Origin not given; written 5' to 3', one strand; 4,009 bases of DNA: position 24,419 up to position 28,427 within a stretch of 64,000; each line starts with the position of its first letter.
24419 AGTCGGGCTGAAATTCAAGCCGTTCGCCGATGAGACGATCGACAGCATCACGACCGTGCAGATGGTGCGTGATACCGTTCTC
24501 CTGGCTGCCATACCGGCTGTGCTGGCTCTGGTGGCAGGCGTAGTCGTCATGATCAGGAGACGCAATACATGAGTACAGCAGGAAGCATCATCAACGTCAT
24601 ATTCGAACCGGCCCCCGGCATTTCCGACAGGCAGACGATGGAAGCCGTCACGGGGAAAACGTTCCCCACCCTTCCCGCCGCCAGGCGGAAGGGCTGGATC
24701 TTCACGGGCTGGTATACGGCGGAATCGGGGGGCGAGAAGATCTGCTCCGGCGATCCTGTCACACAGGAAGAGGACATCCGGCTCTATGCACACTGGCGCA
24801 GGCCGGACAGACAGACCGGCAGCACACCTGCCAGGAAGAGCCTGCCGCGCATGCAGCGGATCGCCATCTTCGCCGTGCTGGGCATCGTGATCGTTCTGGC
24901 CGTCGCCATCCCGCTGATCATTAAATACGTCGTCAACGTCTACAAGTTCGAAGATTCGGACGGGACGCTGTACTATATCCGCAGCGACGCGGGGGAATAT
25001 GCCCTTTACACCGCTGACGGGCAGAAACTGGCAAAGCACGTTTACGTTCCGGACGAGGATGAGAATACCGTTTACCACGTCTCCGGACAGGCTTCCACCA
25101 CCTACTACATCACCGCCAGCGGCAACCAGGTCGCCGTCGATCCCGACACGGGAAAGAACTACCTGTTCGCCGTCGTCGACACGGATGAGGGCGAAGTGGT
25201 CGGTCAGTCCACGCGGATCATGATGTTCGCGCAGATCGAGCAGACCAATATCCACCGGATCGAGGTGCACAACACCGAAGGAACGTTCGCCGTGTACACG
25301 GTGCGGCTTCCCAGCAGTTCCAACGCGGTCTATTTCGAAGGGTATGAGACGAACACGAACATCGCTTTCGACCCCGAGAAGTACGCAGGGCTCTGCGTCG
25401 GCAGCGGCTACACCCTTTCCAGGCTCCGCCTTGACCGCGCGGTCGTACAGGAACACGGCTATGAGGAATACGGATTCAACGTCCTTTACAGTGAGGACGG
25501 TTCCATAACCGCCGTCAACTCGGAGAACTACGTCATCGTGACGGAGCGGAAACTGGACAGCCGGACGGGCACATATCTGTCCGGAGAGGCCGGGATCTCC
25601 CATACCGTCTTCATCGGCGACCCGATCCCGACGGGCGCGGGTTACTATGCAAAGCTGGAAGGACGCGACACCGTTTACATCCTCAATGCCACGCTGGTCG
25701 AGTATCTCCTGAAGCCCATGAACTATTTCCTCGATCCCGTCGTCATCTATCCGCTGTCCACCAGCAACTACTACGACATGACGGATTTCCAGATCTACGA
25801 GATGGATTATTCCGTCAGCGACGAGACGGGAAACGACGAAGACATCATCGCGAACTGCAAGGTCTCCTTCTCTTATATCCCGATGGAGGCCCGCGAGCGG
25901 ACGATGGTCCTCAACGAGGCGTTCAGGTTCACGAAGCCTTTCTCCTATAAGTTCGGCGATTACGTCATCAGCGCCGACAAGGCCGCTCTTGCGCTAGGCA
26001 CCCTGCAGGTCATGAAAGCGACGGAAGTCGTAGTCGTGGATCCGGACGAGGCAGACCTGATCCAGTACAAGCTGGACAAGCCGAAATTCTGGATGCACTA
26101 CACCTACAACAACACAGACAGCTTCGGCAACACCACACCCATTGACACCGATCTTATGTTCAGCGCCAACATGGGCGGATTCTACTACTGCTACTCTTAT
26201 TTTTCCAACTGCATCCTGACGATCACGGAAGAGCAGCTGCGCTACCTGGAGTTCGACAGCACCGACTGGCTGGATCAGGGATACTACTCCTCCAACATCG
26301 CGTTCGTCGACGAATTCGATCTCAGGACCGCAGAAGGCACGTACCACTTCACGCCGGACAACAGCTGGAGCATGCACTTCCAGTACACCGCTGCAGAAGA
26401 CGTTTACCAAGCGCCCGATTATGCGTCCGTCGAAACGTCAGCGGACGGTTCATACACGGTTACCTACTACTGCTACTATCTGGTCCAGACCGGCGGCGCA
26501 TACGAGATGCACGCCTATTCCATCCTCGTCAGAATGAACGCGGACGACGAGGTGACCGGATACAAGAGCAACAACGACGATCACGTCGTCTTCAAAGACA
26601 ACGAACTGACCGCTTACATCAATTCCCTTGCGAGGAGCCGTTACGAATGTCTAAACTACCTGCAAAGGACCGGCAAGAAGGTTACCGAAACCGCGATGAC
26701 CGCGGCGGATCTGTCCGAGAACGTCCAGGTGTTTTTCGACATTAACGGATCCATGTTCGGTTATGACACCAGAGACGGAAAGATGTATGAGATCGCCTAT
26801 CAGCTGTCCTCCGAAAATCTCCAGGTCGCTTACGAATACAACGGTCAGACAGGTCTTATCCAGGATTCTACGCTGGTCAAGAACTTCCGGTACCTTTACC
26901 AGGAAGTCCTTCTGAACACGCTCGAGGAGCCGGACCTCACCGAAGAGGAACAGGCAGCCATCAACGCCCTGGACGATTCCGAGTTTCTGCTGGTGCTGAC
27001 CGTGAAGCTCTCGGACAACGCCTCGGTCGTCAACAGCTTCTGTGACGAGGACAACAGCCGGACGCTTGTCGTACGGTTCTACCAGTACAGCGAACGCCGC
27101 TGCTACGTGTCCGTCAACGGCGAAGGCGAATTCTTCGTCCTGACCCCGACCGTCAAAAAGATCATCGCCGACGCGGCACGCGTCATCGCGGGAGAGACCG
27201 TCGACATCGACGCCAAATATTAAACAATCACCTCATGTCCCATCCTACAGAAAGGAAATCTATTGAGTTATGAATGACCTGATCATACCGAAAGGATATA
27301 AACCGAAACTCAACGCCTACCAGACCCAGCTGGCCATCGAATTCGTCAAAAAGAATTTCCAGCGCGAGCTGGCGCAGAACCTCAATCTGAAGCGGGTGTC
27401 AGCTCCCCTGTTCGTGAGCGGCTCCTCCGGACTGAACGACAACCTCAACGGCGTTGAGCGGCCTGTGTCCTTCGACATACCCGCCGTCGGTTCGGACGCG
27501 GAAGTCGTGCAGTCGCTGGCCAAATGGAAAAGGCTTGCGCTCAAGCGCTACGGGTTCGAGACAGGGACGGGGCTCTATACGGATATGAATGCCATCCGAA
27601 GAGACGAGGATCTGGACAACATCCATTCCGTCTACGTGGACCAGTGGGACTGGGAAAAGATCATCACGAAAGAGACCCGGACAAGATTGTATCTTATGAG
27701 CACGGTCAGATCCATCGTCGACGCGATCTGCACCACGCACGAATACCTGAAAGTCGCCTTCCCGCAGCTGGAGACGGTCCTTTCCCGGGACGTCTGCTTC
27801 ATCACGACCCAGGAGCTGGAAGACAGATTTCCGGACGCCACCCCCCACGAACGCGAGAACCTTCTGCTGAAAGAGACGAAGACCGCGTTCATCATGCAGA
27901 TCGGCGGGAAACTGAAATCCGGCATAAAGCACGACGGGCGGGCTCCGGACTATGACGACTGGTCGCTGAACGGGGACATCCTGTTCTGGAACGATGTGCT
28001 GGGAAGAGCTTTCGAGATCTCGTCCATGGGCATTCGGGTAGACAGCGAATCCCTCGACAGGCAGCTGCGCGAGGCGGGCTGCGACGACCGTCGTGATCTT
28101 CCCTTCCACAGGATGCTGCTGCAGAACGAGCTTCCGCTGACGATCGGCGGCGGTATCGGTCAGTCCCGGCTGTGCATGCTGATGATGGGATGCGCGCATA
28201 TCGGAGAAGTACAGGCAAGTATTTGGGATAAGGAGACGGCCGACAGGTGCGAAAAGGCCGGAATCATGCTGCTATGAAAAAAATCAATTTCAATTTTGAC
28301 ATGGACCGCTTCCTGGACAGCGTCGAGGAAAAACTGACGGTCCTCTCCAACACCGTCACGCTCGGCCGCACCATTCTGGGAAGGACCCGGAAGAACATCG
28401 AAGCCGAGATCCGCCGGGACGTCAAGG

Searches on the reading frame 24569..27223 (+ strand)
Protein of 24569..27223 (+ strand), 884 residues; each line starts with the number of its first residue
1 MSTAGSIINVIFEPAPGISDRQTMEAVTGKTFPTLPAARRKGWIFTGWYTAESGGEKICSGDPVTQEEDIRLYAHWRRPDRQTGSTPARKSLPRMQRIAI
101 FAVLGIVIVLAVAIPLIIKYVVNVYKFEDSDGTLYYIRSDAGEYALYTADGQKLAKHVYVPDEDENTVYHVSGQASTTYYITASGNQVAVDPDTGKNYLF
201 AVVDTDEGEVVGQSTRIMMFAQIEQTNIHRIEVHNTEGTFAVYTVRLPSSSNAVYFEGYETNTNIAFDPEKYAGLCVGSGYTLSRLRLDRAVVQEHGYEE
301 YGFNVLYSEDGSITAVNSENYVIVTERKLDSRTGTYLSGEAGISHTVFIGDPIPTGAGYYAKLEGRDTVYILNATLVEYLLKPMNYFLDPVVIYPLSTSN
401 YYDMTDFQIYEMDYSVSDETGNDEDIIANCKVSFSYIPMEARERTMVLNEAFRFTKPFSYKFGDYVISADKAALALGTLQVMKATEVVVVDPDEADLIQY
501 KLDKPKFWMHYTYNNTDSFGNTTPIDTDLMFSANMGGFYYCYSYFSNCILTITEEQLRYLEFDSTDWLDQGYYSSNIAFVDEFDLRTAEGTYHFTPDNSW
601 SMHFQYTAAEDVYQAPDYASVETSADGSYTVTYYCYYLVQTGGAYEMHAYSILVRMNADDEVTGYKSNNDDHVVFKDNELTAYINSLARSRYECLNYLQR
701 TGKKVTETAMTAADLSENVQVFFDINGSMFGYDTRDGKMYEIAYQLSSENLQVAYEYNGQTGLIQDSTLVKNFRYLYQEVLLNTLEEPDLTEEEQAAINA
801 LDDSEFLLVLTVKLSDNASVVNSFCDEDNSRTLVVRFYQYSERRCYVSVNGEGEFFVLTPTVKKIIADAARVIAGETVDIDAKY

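Call 65: search_protein_families(library=pfam, proteins=[window:24569-27223:+], max_evalue=0.00001)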
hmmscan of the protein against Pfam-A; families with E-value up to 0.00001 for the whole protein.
window:24569-27223:+ (884 aa): 2 families
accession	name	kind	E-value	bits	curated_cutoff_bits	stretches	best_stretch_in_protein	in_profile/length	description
PF14238.11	DUF4340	-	1.1e-12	49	25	1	329-395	58-109/183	Domain of unknown function (DUF4340)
PF09479.16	Flg_new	-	3e-09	37.3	27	1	10-75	3-65/65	Listeria-Bacteroides repeat domain (List_Bact_rpt)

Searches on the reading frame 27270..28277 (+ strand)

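Call 65: search_protein_families(library=pfam, proteins=[window:27270-28277:+], max_evalue=0.00001)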
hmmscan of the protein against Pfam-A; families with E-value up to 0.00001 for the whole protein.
window:27270-28277:+ (335 aa): 1 family
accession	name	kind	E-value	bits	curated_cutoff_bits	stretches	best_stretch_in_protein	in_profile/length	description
PF03590.20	AsnA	-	1.6e-104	349.1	27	1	20-245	1-227/228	Aspartate-ammonia ligase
